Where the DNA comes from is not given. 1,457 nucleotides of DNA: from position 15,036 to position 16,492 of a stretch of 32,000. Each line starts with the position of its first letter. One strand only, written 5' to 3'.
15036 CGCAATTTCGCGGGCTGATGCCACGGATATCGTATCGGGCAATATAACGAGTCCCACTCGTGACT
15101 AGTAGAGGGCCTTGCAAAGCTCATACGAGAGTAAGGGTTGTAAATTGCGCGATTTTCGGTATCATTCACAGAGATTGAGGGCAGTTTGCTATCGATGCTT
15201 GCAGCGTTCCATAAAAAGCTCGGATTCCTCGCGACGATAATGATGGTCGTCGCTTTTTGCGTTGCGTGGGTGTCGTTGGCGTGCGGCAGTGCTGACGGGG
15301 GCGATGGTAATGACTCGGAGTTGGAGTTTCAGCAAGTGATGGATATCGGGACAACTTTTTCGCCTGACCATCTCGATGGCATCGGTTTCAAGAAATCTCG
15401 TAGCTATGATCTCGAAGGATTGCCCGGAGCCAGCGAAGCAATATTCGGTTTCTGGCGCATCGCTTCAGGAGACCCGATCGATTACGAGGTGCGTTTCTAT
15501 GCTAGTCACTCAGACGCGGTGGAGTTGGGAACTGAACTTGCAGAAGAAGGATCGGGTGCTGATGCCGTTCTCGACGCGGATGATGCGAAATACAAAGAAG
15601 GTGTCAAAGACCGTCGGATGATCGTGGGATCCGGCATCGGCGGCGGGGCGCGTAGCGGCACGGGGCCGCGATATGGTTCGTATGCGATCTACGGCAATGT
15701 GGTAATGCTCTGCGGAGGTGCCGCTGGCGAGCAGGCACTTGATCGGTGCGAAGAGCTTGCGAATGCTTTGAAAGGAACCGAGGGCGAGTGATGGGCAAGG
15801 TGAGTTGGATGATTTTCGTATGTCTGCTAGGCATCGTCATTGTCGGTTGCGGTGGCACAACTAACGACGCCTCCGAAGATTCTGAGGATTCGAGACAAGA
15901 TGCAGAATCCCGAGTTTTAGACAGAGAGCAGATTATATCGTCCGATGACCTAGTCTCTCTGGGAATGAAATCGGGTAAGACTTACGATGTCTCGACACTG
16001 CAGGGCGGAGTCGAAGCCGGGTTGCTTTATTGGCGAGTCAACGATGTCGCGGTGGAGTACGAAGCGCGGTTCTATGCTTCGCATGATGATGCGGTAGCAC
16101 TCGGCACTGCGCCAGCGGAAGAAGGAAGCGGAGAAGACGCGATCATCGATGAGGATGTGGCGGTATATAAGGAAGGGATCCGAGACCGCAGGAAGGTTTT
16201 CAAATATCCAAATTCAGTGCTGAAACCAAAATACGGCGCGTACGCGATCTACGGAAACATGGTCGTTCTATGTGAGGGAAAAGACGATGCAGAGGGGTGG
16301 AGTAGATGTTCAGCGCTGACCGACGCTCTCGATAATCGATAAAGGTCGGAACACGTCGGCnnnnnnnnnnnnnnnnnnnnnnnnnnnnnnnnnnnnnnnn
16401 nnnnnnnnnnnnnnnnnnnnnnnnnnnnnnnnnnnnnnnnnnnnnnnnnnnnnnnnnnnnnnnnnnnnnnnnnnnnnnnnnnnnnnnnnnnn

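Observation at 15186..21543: Nine-gene tandem array of an unrecognised secreted lipoprotein family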

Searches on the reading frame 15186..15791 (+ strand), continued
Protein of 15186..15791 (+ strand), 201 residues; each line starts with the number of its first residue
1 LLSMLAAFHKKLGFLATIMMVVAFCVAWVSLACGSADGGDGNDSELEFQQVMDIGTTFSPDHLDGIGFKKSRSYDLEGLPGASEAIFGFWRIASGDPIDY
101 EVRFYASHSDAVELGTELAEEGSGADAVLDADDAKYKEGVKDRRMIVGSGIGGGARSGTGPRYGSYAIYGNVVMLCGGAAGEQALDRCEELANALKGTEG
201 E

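Call 48: search_protein_families(library=pfam, proteins=[L035:2339-3400:-, L047:482-1327:+, L088:11483-12793:+, L089:1162-2409:+, L094:693-1619:+, L045:3167-4780:+, L091:2833-3813:+, L022:2159-2698:-, L017:9116-9802:-, L020:4132-4944:-], max_evalue=0.001)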
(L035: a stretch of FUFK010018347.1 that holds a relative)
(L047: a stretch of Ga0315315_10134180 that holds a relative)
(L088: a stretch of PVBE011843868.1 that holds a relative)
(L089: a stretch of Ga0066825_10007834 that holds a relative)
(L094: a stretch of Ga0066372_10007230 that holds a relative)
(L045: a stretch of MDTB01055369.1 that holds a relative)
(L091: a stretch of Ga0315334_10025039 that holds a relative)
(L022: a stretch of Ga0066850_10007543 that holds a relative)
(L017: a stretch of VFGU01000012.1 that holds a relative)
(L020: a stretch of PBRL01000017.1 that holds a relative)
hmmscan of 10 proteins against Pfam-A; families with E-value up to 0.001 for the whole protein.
L035:2339-3400:- (354 aa): 2 families
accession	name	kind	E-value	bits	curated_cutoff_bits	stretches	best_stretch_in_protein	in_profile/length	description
PF12849.12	PBP_like_2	-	2.5e-37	129.5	27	1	74-327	11-265/267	PBP superfamily domain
PF12727.12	PBP_like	-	2.4e-07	30.5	27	1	105-324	8-191/193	PBP superfamily domain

L047:482-1327:+ (282 aa): 0 families

L088:11483-12793:+ (437 aa): 2 families
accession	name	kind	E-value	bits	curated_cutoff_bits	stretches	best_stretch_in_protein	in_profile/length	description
PF13378.12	MR_MLE_C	-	9.4e-61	205.7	29.4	1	209-429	4-218/219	Enolase C-terminal domain-like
PF02746.21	MR_MLE_N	-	1.7e-14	54.5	22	1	79-183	27-117/117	Mandelate racemase / muconate lactonizing enzyme, N-terminal domain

L089:1162-2409:+ (416 aa): 3 families
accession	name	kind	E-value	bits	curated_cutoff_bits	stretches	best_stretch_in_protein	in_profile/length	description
PF07690.21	MFS_1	-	3e-34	118.9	33.4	2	27-360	7-337/347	Major Facilitator Superfamily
PF05977.19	MFS_3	-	1.6e-23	83.4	27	1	35-412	29-402/524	Transmembrane secretion effector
PF03209.21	PUCC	-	0.00026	20.6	21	0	102-302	81-282/401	PUCC protein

L094:693-1619:+ (309 aa): 7 families
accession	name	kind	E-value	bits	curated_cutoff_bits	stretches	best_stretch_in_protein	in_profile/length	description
PF01370.27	Epimerase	-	5.8e-19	68.9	20.9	1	57-244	1-176/240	NAD dependent epimerase/dehydratase family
PF01073.25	3Beta_HSD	-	9.6e-09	35.1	22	1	93-173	46-122/280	3-beta hydroxysteroid dehydrogenase/isomerase family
PF16363.11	GDP_Man_Dehyd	-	1.8e-08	34.7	27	1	59-167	2-129/332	GDP-mannose 4,6 dehydratase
PF04321.23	RmlD_sub_bind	-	3.3e-08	33.4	27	1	56-220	2-135/287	RmlD substrate binding domain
PF02719.21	Polysacc_synt_2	-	4.7e-07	29.7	20.2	1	99-173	61-134/293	Polysaccharide biosynthesis protein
PF13460.12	NAD_binding_10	-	3.7e-06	27.4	27.2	1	64-170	4-101/184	NAD(P)H-binding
PF07993.18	NAD_binding_4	-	1.2e-05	25.1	20.1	1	110-252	85-217/258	Male sterility protein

L045:3167-4780:+ (538 aa): 2 families
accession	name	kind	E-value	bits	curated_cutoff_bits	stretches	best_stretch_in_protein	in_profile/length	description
PF07969.17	Amidohydro_3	-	1.1e-21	78.4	29.7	2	53-205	3-150/472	Amidohydrolase family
PF01979.26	Amidohydro_1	-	8.1e-08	32.3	25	0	450-517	279-344/345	Amidohydrolase family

L091:2833-3813:+ (327 aa): 1 family
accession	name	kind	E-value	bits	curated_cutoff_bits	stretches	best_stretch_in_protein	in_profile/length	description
PF01040.23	UbiA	-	2.3e-17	63.6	34.2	1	28-185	1-140/250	UbiA prenyltransferase family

L022:2159-2698:- (180 aa): 1 family
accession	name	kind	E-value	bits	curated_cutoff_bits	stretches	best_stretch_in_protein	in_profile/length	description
PF01475.25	FUR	-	2.1e-17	63.8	23.1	1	51-170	4-120/121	Ferric uptake regulator family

L017:9116-9802:- (229 aa): 0 families

L020:4132-4944:- (271 aa): 2 families
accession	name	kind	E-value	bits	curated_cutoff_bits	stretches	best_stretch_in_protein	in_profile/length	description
PF01370.27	Epimerase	-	3.2e-07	30.5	20.9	1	70-202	39-171/240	NAD dependent epimerase/dehydratase family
PF13460.12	NAD_binding_10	-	1.9e-06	28.3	27.2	1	50-157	13-109/184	NAD(P)H-binding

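Call 50: find_encoding_contigs(protein=P0002, flank=10000, max_places=3)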
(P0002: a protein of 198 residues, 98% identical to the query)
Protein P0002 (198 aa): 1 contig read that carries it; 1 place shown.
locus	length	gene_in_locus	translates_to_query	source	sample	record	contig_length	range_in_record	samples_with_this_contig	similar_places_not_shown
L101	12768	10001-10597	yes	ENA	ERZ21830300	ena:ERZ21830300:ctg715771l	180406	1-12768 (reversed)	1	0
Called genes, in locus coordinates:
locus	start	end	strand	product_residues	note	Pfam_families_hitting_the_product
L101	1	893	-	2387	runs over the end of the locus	PF14765:PS-DH, PF08242:Methyltransf_12, PF13489:Methyltransf_23, PF13649:Methyltransf_25, PF08240:ADH_N, PF00107:ADH_zinc_N, PF13602:ADH_zinc_N_2, PF00106:adh_short, +12 more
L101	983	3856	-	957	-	PF00109:ketoacyl-synt, PF02801:Ketoacyl-synt_C, PF16197:KAsynt_C_assoc, PF22336:RhiE-like_linker (weak), PF22621:CurL-like_PKS_C, PF00698:Acyl_transf_1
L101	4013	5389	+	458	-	-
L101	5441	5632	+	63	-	-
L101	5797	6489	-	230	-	PF02463:SMC_N (faint), PF00005:ABC_tran, PF13304:AAA_21 (faint)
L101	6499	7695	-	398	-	PF12704:MacB_PCD, PF02687:FtsX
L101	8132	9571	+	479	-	PF00282:Pyridoxal_deC, PF00155:Aminotran_1_2, PF00266:Aminotran_5 (weak)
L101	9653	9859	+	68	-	-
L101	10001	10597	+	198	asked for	PF20650:DUF6810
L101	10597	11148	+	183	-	PF20650:DUF6810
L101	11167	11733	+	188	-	PF20650:DUF6810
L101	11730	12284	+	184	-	PF20650:DUF6810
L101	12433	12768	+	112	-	?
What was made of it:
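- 15195..15791 (+): L1, a DUF6810 lipoprotein of subtype A. It is the orthologue of the widespread single-copy SAR202 form. Length 198 aa, lipobox SLAC|GS. Start supported by the 198-aa gene call in L101 (call 50).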

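Call 51: search_protein_families(library=padloc, proteins=[window:15186-15791:+], max_evalue=0.1)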
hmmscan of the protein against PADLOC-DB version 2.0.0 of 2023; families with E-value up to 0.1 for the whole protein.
window:15186-15791:+ (201 aa): 0 families

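Call 67: search_protein_families(library=pfam, proteins=[L055:8197-9000:+, L055:9017-9898:-, L055:12368-13579:+, L055:13578-14384:-, L055:14557-15216:+, L055:16479-17486:-, L071:12347-14479:-, L071:14538-15638:-, L071:16812-18251:-, L071:9662-10579:+], max_evalue=0.001)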
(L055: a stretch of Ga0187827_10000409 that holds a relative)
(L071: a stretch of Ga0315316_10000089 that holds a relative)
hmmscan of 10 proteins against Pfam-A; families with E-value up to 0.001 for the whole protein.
L055:8197-9000:+ (268 aa): 8 families
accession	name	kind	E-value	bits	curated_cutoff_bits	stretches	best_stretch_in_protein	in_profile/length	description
PF01370.27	Epimerase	-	1.2e-21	77.7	20.9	1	9-195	1-185/240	NAD dependent epimerase/dehydratase family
PF01073.25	3Beta_HSD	-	6.5e-15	55.3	22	1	10-116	1-122/280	3-beta hydroxysteroid dehydrogenase/isomerase family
PF16363.11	GDP_Man_Dehyd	-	2.6e-12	47.3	27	1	10-178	1-178/332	GDP-mannose 4,6 dehydratase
PF07993.18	NAD_binding_4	-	9.6e-11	41.7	20.1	1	55-190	81-214/258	Male sterility protein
PF04321.23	RmlD_sub_bind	-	1e-10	41.6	27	1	8-205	2-173/287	RmlD substrate binding domain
PF02719.21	Polysacc_synt_2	-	3.8e-10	39.9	20.2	1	41-113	42-131/293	Polysaccharide biosynthesis protein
PF13460.12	NAD_binding_10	-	5.9e-08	33.2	27.2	1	36-114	30-102/184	NAD(P)H-binding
PF05368.20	NmrA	-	7.5e-06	26.2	27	1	5-110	1-107/298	NmrA-like family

L055:9017-9898:- (294 aa): 1 family
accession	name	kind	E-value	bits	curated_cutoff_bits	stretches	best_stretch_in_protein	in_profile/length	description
PF00892.27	EamA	-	9.5e-25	87.9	28.2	2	158-293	3-134/135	EamA-like transporter family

L055:12368-13579:+ (404 aa): 1 family
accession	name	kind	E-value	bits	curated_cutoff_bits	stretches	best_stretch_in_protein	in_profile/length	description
PF07221.17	GlcNAc_2-epim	-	4.7e-107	358.7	23.4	1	37-387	1-347/347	N-acylglucosamine 2-epimerase (GlcNAc 2-epimerase)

L055:13578-14384:- (269 aa): 6 families
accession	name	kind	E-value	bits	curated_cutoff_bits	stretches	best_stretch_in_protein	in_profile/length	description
PF01370.27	Epimerase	-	9.3e-23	81.3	20.9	1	17-192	1-172/240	NAD dependent epimerase/dehydratase family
PF02719.21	Polysacc_synt_2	-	6.8e-14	52.2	20.2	1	51-123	57-132/293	Polysaccharide biosynthesis protein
PF16363.11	GDP_Man_Dehyd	-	3.2e-13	50.3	27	1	51-189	55-180/332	GDP-mannose 4,6 dehydratase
PF07993.18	NAD_binding_4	-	1.7e-12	47.5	20.1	1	66-215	83-217/258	Male sterility protein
PF01073.25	3Beta_HSD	-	3.5e-10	39.8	22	1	19-132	2-125/280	3-beta hydroxysteroid dehydrogenase/isomerase family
PF04321.23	RmlD_sub_bind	-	2.1e-07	30.8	27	1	16-107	2-90/287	RmlD substrate binding domain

L055:14557-15216:+ (220 aa): 0 families

L055:16479-17486:- (336 aa): 1 family
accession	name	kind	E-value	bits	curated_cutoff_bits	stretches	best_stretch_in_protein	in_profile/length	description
PF00248.27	Aldo_ket_red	-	1.2e-78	264.7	24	1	20-315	2-289/291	Aldo/keto reductase family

L071:12347-14479:- (711 aa): 1 family
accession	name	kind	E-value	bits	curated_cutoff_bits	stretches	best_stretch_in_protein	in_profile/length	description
PF00141.28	peroxidase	-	4.8e-74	249.6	27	2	82-391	10-237/237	Peroxidase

L071:14538-15638:- (367 aa): 4 families
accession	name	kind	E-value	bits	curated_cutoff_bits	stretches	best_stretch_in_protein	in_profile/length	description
PF01262.27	AlaDh_PNT_C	-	1.9e-74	250.2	23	1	145-358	1-214/214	Alanine dehydrogenase/PNT, C-terminal domain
PF05222.21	AlaDh_PNT_N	-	8.9e-45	152.7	30.4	1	8-141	1-136/136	Alanine dehydrogenase/PNT, N-terminal domain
PF01488.26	Shikimate_DH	-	3.6e-07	30.8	24.3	1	170-297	10-134/138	Shikimate / quinate 5-dehydrogenase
PF03446.21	NAD_binding_2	-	0.00088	19.7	21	0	175-273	2-93/161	NAD binding domain of 6-phosphogluconate dehydrogenase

L071:16812-18251:- (480 aa): 1 family
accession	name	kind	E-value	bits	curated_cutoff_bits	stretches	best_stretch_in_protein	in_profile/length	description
PF01425.27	Amidase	-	6.5e-100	335.7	27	1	29-461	1-445/445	Amidase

L071:9662-10579:+ (306 aa): 2 families
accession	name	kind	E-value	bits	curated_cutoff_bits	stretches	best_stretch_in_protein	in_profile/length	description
PF12706.13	Lactamase_B_2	-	5.7e-16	59.1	27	1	50-268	3-200/200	Beta-lactamase superfamily domain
PF00753.33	Lactamase_B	-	1.9e-08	34.9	22.7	1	35-84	3-56/196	Metallo-beta-lactamase superfamily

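Call 85: search_protein_families(library=pfam, proteins=[L037:4083-5564:-, L037:6150-6800:+, L037:6797-7558:+, L037:7559-9148:+, L037:9164-9970:+, L037:10847-12052:+, L037:12047-13975:-, L037:13968-14795:-, L090:5047-6795:+, L097:8824-9885:-], max_evalue=0.01)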
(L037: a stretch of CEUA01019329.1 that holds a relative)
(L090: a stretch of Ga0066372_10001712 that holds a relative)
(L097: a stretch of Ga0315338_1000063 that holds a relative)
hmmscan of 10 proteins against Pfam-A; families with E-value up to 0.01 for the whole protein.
L037:4083-5564:- (493 aa): 4 families
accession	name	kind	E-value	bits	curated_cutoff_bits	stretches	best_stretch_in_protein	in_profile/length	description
PF00884.28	Sulfatase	-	3.2e-54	184.7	25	1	7-375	1-300/301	Sulfatase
PF16347.10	SGSH_C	-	1.4e-17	64.7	29.3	2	324-386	1-63/154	N-sulphoglucosamine sulphohydrolase, C-terminal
PF01663.27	Phosphodiest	-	1.1e-11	45.4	23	1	9-320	1-220/342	Type I phosphodiesterase / nucleotide pyrophosphatase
PF02995.22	DUF229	-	0.0044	16.2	25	1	282-331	304-353/496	Protein of unknown function (DUF229)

L037:6150-6800:+ (216 aa): 1 family
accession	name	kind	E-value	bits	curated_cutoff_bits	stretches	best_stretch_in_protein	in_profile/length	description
PF01073.25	3Beta_HSD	-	0.0043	16.6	22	1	54-101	84-136/280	3-beta hydroxysteroid dehydrogenase/isomerase family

L037:6797-7558:+ (253 aa): 4 families
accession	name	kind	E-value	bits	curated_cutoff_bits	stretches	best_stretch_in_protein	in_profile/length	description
PF01370.27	Epimerase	-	2.2e-11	44.1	20.9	1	3-153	1-164/240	NAD dependent epimerase/dehydratase family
PF16363.11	GDP_Man_Dehyd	-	7.4e-05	22.8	27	0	25-159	41-181/332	GDP-mannose 4,6 dehydratase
PF04321.23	RmlD_sub_bind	-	0.00092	18.8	27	1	1-94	1-94/287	RmlD substrate binding domain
PF01073.25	3Beta_HSD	-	0.0055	16.2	22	0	35-101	44-115/280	3-beta hydroxysteroid dehydrogenase/isomerase family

L037:7559-9148:+ (529 aa): 2 families
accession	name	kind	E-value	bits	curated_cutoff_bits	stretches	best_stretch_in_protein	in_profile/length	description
PF07969.17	Amidohydro_3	-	2.7e-22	80.3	29.7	2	42-186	1-141/472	Amidohydrolase family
PF01979.26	Amidohydro_1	-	2.1e-09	37.5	25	1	434-508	275-344/345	Amidohydrolase family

L037:9164-9970:+ (268 aa): 2 families
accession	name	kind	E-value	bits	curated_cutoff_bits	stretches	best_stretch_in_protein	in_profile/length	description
PF12679.13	ABC2_membrane_2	-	0.00016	21.5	27.2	1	56-266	50-283/283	ABC-2 family transporter protein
PF01061.29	ABC2_membrane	-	0.0035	17.3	26.9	1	2-186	7-156/211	ABC-2 type transporter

L037:10847-12052:+ (401 aa): 3 families
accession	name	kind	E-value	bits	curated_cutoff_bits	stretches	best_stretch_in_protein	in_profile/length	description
PF07690.21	MFS_1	-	5e-46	157.7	33.4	2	20-357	2-342/347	Major Facilitator Superfamily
PF05977.19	MFS_3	-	1.5e-42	146.2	27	1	6-394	2-393/524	Transmembrane secretion effector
PF13347.12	MFS_2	-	0.00012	21.2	27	0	10-174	220-381/427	MFS/sugar transport protein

L037:12047-13975:- (642 aa): 3 families
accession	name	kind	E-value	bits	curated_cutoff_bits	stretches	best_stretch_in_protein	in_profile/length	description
PF00501.34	AMP-binding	-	3.1e-35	122.2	29.9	1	118-468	26-376/384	AMP-binding enzyme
PF16177.11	ACAS_N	-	0.00083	19.6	27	1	36-91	1-54/55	Acetyl-coenzyme A synthetase N-terminus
PF13193.12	AMP-binding_C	-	0.0087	17.4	24.5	0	555-607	27-76/76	AMP-binding enzyme C-terminal domain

L037:13968-14795:- (275 aa): 3 families
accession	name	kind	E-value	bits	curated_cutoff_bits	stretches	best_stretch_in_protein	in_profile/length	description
PF13561.12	adh_short_C2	-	1.7e-58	198.4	27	1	13-273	1-235/236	Enoyl-(Acyl carrier protein) reductase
PF00106.31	adh_short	-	6.5e-54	182.8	26.6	1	7-207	1-187/195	short chain dehydrogenase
PF08659.16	KR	-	2e-10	41.3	22.6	1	14-172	6-152/180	KR domain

L090:5047-6795:+ (583 aa): 3 families
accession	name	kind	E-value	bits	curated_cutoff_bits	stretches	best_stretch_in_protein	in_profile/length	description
PF00884.28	Sulfatase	-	5.5e-59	200.4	25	1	8-419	1-300/301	Sulfatase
PF16347.10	SGSH_C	-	2.9e-16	60.4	29.3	1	375-511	8-150/154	N-sulphoglucosamine sulphohydrolase, C-terminal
PF01663.27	Phosphodiest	-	4.3e-07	30.3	23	1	10-312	1-220/342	Type I phosphodiesterase / nucleotide pyrophosphatase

L097:8824-9885:- (354 aa): 6 families
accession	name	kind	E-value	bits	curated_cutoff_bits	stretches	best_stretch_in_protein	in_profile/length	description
PF00107.32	ADH_zinc_N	-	6e-30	104.3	31.8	1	185-313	1-128/129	Zinc-binding dehydrogenase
PF08240.17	ADH_N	-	1e-17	64.7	23.5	1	38-147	1-104/104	Alcohol dehydrogenase GroES-like domain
PF16912.11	Glu_dehyd_C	-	8.1e-08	32.4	34.9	1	156-276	6-132/211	Glucose dehydrogenase C-terminus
PF13602.12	ADH_zinc_N_2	-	5.1e-05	24.6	27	1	219-345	2-127/134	Zinc-binding dehydrogenase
PF03807.23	F420_oxidored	-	0.0017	19.4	21.6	0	178-287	2-79/94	NADP oxidoreductase coenzyme F420-dependent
PF00070.33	Pyr_redox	-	0.0061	17.5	22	0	67-95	7-35/82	Pyridine nucleotide-disulphide oxidoreductase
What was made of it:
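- In free-living SAR202, DUF6810 genes are often translationally coupled to transporters or catabolic enzymes: an ABC-2 membrane protein, MFS, sulfatase and epimerases (calls 48, 67, 85). Some genes are coupled to catabolic genes for carbohydrate-like substrates (calls 67, 85).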

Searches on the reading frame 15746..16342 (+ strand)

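Call 4: search_protein_families(library=pfam, proteins=[window:15746-16342:+], max_evalue=1)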
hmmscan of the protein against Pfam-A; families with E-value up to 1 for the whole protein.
window:15746-16342:+ (198 aa): 1 family
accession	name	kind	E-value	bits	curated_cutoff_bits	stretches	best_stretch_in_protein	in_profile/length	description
PF20650.2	DUF6810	-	5.3e-38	130.5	25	1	67-196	3-140/141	Family of unknown function (DUF6810)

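Call 51: search_protein_families(library=padloc, proteins=[window:15791-16342:+], max_evalue=0.1)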
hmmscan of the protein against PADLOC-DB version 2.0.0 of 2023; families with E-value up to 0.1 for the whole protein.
window:15791-16342:+ (183 aa): 0 families
